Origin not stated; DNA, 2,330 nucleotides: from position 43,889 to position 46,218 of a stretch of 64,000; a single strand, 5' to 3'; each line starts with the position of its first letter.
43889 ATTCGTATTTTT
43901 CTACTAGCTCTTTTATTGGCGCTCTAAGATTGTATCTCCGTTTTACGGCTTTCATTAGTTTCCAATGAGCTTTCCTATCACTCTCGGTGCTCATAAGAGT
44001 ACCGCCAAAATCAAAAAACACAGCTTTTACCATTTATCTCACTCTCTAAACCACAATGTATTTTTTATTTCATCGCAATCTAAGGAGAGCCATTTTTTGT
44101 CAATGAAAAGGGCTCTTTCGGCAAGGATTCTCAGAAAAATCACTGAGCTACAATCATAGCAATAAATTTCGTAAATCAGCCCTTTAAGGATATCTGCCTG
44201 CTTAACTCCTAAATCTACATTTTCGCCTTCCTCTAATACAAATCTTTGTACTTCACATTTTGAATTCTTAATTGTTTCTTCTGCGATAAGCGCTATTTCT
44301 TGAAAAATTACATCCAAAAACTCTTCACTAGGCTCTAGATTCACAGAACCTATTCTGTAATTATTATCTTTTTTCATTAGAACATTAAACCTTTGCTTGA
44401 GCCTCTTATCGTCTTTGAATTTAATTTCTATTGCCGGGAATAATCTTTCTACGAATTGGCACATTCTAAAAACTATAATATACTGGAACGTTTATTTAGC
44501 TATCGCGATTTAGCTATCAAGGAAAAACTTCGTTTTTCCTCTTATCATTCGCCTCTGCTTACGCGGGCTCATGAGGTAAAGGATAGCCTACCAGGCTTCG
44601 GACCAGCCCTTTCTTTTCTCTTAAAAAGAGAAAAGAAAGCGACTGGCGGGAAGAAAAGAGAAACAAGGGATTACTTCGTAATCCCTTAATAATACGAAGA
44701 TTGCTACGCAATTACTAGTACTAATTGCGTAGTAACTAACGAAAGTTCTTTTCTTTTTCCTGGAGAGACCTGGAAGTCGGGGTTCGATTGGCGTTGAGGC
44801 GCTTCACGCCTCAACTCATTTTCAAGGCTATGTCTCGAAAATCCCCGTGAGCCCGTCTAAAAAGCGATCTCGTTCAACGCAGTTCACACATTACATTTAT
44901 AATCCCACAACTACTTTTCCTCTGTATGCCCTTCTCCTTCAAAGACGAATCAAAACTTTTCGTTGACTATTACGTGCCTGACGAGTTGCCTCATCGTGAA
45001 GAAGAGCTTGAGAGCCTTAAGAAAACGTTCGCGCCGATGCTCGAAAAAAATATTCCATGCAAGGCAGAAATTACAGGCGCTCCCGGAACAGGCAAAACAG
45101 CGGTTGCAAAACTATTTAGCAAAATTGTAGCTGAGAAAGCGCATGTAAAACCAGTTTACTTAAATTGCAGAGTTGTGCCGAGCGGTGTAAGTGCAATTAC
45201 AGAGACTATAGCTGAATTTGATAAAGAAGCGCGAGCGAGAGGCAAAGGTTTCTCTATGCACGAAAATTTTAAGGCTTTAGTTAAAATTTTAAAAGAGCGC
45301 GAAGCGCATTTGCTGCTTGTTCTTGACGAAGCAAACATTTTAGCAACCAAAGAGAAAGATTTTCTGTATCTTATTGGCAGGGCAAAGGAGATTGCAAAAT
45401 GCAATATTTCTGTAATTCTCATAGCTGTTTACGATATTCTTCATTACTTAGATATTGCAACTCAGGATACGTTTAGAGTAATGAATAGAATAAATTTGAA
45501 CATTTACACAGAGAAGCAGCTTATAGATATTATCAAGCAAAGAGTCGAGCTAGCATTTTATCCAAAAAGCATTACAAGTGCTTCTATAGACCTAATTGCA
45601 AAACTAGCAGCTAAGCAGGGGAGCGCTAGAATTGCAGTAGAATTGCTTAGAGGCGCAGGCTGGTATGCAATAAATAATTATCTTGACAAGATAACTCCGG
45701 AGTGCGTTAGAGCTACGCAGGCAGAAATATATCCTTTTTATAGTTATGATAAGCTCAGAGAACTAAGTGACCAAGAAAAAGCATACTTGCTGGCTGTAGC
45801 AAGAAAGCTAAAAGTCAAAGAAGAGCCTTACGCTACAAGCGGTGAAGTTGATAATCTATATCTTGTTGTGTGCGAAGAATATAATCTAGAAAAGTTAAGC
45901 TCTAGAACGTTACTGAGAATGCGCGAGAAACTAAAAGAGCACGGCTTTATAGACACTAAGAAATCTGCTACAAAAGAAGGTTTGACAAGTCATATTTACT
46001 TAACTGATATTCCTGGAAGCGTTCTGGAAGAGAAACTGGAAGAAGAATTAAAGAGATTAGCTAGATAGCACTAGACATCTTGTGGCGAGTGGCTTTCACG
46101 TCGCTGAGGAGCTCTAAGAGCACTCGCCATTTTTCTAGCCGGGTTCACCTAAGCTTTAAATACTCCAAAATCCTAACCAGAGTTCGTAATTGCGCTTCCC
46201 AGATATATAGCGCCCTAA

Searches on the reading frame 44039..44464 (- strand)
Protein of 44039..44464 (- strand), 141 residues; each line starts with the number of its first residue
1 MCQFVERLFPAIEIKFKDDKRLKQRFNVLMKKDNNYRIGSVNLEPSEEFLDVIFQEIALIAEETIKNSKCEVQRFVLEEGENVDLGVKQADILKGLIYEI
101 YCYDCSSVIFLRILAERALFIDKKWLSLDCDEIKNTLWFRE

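Call 11: search_protein_families(library=pfam, proteins=[window:44039-44464:-])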
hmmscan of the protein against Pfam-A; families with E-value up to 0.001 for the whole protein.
window:44039-44464:- (141 aa): 0 families

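Call 56: find_homologous_proteins(query=window:44039-44464:-, max_evalue=0.00001)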
Query window:44039-44464:- (141 aa): 6 proteins with E <= 0.00001 among 27 candidates.
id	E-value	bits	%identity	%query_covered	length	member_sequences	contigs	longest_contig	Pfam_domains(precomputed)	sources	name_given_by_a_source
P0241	7.1e-86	303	99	100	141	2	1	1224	-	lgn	-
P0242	4.1e-66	239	74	100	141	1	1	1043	-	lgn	-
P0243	1.4e-65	237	72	100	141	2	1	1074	-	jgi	jgi:hypothetical protein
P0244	4.8e-50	187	57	100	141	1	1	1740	-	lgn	-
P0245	1.6e-42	163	74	71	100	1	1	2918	-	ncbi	ncbi:MAG: hypothetical protein AB1485_06420 [Candidatus Thermoplasmatota archaeon]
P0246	1.0e-38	150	49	100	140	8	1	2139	-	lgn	-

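Call 57: find_encoding_contigs(protein=P0241, flank=3000, max_places=3)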
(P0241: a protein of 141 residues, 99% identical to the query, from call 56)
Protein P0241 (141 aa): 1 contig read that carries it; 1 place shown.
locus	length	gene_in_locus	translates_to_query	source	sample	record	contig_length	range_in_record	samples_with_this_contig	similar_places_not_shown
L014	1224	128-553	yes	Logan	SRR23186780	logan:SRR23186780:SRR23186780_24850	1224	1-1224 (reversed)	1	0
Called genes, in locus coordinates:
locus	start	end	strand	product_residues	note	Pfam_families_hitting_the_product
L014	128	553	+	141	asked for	-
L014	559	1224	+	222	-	?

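Call 58: find_encoding_contigs(protein=P0242, flank=3000, max_places=3)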
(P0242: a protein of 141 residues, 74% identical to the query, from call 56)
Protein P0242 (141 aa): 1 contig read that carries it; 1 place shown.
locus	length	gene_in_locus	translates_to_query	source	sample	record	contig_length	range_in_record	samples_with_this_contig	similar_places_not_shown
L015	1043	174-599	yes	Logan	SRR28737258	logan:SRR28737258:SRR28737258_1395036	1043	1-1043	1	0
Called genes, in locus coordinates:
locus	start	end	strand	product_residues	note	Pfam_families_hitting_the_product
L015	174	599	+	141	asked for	-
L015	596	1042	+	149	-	?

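Call 59: find_encoding_contigs(protein=P0243, flank=3000, max_places=3)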
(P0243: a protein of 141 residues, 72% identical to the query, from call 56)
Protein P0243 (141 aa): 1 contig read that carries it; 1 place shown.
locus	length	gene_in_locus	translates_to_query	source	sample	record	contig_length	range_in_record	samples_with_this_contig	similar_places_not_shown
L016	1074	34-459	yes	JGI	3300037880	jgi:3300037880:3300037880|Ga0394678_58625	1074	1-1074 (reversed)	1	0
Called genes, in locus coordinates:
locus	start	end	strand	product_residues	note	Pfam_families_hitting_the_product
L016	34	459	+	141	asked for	-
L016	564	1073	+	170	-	?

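Call 60: find_encoding_contigs(protein=P0244, flank=3000, max_places=3)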
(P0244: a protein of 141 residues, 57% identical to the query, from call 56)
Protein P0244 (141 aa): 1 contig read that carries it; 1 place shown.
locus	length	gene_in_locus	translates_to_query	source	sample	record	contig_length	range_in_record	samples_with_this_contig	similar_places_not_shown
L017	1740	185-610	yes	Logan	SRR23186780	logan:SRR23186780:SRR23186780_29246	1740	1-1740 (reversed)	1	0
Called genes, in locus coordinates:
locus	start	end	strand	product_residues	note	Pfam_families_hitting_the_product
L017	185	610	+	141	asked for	-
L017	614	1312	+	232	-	PF00702:Hydrolase, PF13419:HAD_2, PF13242:Hydrolase_like (weak)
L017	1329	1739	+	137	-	?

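Call 61: find_encoding_contigs(protein=P0246, flank=3000, max_places=3)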
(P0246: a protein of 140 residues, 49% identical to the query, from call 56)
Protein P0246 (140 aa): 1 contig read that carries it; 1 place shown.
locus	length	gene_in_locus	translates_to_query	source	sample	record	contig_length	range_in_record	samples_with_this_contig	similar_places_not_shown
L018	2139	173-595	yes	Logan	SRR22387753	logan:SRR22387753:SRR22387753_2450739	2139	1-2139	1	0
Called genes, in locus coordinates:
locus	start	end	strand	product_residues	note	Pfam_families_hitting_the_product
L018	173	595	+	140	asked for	-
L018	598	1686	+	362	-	PF01702:TGT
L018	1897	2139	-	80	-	?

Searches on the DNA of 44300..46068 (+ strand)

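Call 4: search_rna_families(source=window, start=44300, end=45100, threshold=evalue, max_evalue=10, show_alignments=4)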
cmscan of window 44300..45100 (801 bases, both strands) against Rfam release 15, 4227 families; matches with E-value up to 10: 16.
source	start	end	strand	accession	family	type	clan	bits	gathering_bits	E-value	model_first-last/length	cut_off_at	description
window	44594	44694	+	RF02328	TtnuHACA21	Gene; snRNA; snoRNA; HACA-box;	-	26.7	100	0.04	1-130/130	no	Tetrahymena snoRNA TtnuHACA21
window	44609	44639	-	RF02266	XIST_intron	Gene; lncRNA;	-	19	70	1.5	1-68/68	no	XIST 3' intron conserved motif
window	44611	44637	-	RF04239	mir-4679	Gene; miRNA;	-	18.5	88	1.5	1-75/75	no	mir-4679 microRNA precursor family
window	44603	44646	-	RF01915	mir-2238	Gene; miRNA;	-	18.2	52.2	0.78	1-86/86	no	mir-2238 microRNA precursor family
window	44596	44653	+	RF03834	mir-3173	Gene; miRNA;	-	18.1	84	2.7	1-80/80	no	mir-3173 microRNA precursor family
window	44583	44665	-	RF00758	mir-346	Gene; miRNA;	-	17.6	80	4.3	1-95/95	no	mir-346 microRNA precursor family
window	44599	44726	+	RF03096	RAGATH-19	Gene; sRNA;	-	17.5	85.6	4.4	1-141/141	no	RAGATH-19 RNA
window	44576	44661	-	RF01859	Phe_leader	Cis-reg; leader;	-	17.1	55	5.1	1-125/125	no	Phenylalanine leader peptide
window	44609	44639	-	RF00884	MIR815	Gene; miRNA;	-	16.7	63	3.9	1-81/81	no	MIR815 microRNA precursor family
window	44596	44653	-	RF03933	MIR6445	Gene; miRNA;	-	16.6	100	3.1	1-117/117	no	MIR6445 microRNA precursor family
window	44613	44739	+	RF02653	StyR-143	Gene; sRNA;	-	15.6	176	1.5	1-144/144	no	Salmonella enterica Typhi npcRNA 143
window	44595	44654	-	RF03323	mir-3613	Gene; miRNA;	-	15.3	91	4.4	9-77/86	no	mir-3613 microRNA precursor family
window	44300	44382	+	RF00015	U4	Gene; snRNA; splicing;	CL00007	15.1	46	0.69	62-138/138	5'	U4 spliceosomal RNA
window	44613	44667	+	RF02227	sX8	Gene; sRNA;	-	14.9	50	4.4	1-82/82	no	Proteobacterial sRNA sX8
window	44610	44638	-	RF00805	mir-351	Gene; miRNA;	-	14.5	70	7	1-75/75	no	mir-351 microRNA precursor family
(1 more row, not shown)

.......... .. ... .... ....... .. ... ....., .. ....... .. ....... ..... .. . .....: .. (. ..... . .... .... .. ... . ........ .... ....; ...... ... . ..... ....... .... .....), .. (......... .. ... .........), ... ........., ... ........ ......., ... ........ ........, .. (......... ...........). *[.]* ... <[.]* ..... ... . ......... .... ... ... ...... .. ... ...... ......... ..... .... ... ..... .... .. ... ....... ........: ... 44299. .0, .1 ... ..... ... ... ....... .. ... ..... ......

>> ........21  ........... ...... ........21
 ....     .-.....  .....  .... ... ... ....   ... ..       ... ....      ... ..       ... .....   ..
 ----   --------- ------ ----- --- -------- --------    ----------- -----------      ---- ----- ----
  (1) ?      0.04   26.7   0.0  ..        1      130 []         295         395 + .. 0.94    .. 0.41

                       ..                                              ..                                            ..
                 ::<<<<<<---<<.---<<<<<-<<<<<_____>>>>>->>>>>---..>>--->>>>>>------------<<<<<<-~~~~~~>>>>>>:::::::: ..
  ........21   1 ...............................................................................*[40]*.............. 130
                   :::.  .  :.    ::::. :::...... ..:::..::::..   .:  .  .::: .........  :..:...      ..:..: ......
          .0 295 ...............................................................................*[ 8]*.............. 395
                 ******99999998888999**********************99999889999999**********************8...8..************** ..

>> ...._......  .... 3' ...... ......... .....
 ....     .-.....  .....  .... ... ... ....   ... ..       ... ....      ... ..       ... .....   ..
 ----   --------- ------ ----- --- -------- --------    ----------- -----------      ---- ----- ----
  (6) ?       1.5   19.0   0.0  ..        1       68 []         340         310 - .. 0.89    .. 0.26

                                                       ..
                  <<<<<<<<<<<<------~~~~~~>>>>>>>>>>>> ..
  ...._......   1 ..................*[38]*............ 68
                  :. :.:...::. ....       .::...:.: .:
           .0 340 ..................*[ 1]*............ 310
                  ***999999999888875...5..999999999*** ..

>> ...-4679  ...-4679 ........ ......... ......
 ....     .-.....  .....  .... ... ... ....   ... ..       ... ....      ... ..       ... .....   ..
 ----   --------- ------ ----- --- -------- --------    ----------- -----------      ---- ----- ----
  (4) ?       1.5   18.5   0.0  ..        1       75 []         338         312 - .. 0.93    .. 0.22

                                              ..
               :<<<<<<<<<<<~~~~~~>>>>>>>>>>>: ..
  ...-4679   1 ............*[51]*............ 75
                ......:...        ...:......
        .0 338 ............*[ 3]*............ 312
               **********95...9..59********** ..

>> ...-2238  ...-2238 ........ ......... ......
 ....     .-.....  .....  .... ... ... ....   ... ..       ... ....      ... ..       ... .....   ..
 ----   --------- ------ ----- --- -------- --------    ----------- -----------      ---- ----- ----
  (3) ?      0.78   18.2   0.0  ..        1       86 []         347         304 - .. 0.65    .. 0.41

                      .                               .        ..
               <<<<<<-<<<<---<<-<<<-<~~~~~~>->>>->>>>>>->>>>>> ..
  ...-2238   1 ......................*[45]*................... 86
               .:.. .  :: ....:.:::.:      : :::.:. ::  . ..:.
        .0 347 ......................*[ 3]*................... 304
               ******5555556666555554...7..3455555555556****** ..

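Call 26: search_rna_families(sources=[L004, L003, L002, L001], threshold=gathering)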
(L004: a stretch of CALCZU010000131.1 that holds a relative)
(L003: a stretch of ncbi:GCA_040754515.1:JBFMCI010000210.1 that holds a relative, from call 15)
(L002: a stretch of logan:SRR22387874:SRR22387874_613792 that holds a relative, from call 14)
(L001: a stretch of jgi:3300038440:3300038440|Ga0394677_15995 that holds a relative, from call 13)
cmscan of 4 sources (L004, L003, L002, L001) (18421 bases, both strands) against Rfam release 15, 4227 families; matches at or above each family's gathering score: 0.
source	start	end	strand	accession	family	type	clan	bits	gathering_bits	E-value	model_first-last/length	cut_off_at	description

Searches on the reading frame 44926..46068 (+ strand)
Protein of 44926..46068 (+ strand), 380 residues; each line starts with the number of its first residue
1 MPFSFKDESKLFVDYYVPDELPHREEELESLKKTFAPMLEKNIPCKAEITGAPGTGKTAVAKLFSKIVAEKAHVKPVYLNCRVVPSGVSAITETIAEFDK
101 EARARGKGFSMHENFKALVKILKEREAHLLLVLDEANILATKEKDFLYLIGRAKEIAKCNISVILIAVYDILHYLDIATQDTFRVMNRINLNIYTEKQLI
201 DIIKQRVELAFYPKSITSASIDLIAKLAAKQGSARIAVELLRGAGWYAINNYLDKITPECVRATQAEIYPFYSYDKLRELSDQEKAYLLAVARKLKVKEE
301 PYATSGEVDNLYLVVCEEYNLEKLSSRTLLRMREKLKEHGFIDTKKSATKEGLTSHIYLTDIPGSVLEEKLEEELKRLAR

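Call 11: search_protein_families(library=pfam, proteins=[window:44926-46068:+])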
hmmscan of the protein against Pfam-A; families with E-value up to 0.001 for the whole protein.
window:44926-46068:+ (380 aa): 5 families
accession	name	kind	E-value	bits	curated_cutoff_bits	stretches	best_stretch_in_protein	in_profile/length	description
PF22703.2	Cdc6_lid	-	2.9e-17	62.7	27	1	201-265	2-67/68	Cdc6 AAA+ ATPase-type lid domain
PF09079.17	Cdc6_C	-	7.3e-13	48.8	25.1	1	275-360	1-87/96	CDC6, C terminal winged helix domain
PF13191.12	AAA_16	-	1.4e-08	35.9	32.6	1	20-163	1-166/167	AAA ATPase domain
PF13401.12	AAA_22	-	2.8e-08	34.6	27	1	49-175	10-130/130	AAA domain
PF09848.15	SLFN-g3_helicase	-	4.6e-06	26.6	24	1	49-181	6-136/354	Schlafen group 3, DNA/RNA helicase domain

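Call 12: find_homologous_proteins(query=window:44926-46068:+, max_evalue=1e-30)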
Query window:44926-46068:+ (380 aa): 162 proteins with E <= 1e-30 among 8000 candidates; the best 120 are listed.
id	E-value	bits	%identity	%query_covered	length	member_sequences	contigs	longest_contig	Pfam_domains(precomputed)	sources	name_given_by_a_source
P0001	3.8e-243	824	100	100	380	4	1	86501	PF22703.3,PF13401.13,PF09848.16,PF09079.18,PF13191.13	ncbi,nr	ncbi:MAG: AAA family ATPase [Candidatus Thermoplasmatota archaeon]|nr:AAA family ATPase [Candidatus 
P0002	3.2e-170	584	72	99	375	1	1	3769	PF22703.3,PF13401.13,PF09079.18,PF13191.13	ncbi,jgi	jgi:cell division control protein 6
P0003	9.9e-161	553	69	99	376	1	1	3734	PF22703.3,PF13401.13,PF09848.16,PF05621.18,PF09079.18,PF13191.13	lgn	-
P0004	2.1e-141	489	86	67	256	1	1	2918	PF22703.3,PF00004.36,PF13401.13,PF09848.16,PF05621.18,PF13191.13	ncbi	ncbi:MAG: AAA family ATPase, partial [Candidatus Thermoplasmatota archaeon]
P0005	4.0e-65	239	41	99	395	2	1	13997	PF22703.3,PF13401.13,PF01637.25,PF05621.18,PF09079.18,PF13191.13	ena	-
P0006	4.2e-65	239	40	99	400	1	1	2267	PF22703.3,PF00004.36,PF13401.13,PF01637.25,PF05621.18,PF09079.18,PF13191.13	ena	-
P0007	2.5e-63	233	39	98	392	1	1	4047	PF22703.3,PF00004.36,PF13401.13,PF01637.25,PF05621.18,PF09079.18,PF13191.13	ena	-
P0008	9.3e-63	231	39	95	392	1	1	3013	PF22703.3,PF00004.36,PF13401.13,PF09848.16,PF01637.25,PF05621.18,PF09079.18,PF00931.29,PF13191.13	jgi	-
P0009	1.0e-62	231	39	95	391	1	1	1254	PF22703.3,PF22606.3,PF00004.36,PF13401.13,PF01637.25,PF05621.18,PF09079.18,PF13191.13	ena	-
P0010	3.4e-62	229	38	94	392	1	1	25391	PF22703.3,PF05729.19,PF00004.36,PF13401.13,PF01637.25,PF05621.18,PF09079.18,PF13191.13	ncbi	ncbi:MAG: AAA family ATPase [Candidatus Thermoplasmatota archaeon]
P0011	1.3e-61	227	38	96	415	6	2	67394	PF22703.3,PF00004.36,PF13401.13,PF09079.18,PF13191.13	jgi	-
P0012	2.3e-61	226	39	95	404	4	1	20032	PF22703.3,PF05729.19,PF00004.36,PF13401.13,PF01637.25,PF05621.18,PF09079.18,PF13191.13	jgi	jgi:cell division control protein 6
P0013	3.7e-61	226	40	95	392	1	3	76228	PF22703.3,PF05729.19,PF00004.36,PF13401.13,PF01637.25,PF05621.18,PF09079.18,PF13191.13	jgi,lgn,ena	-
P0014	3.8e-61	226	39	98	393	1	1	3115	PF22703.3,PF05729.19,PF00004.36,PF13401.13,PF01637.25,PF05621.18,PF09079.18,PF13191.13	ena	-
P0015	4.4e-61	225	39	98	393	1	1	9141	PF22703.3,PF05729.19,PF00004.36,PF13401.13,PF01637.25,PF05621.18,PF09079.18,PF13191.13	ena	-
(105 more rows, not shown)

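Call 13: find_encoding_contigs(protein=P0002, flank=10000)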
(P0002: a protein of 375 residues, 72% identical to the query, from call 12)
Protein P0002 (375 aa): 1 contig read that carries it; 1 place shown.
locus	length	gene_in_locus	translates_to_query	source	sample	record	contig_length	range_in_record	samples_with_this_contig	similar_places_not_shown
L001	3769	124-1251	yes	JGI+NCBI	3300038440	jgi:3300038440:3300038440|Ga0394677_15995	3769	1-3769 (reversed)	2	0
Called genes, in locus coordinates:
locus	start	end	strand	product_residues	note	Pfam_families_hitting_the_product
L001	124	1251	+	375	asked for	PF13191:AAA_16, PF13401:AAA_22 (weak), PF22703:Cdc6_lid, PF09079:WHD_Cdc6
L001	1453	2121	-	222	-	PF01902:Diphthami_syn_2_N, PF28410:Diphthami_syn_2_C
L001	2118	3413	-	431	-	PF01979:Amidohydro_1, PF07969:Amidohydro_3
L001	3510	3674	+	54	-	-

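Call 14: find_encoding_contigs(protein=P0003, flank=10000)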
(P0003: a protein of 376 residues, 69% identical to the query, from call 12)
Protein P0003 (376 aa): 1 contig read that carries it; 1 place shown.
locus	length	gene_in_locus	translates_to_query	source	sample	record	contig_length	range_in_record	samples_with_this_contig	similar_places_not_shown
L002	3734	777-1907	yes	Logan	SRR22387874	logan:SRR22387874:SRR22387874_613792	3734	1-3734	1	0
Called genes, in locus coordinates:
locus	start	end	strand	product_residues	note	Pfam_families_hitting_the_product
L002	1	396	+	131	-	?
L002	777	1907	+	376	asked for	PF05621:TniB (weak), PF13191:AAA_16, PF09848:SLFN-g3_helicase (weak), PF13401:AAA_22, PF22703:Cdc6_lid, PF09079:WHD_Cdc6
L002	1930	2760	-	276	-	PF12679:ABC2_membrane_2, PF12730:ABC2_membrane_4 (weak), PF13346:ABC2_membrane_5 (weak), PF12698:ABC2_membrane_3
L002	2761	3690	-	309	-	PF00005:ABC_tran, PF13304:AAA_21 (weak), PF13732:DrrA1-3_C (weak)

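Call 15: find_encoding_contigs(protein=P0004, flank=10000)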
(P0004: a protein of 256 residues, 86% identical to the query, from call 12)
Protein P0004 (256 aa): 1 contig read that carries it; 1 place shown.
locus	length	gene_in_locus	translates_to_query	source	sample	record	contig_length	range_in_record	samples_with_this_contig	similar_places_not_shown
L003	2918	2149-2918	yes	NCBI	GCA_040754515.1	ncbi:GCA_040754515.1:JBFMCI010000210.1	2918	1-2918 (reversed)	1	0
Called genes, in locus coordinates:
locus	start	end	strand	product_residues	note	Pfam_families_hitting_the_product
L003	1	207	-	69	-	?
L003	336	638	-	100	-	-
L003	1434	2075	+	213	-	PF13451:zf_Tbcl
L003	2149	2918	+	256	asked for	PF05621:TniB (weak), PF13191:AAA_16, PF00004:AAA (weak), PF09848:SLFN-g3_helicase (weak), PF13401:AAA_22, PF22703:Cdc6_lid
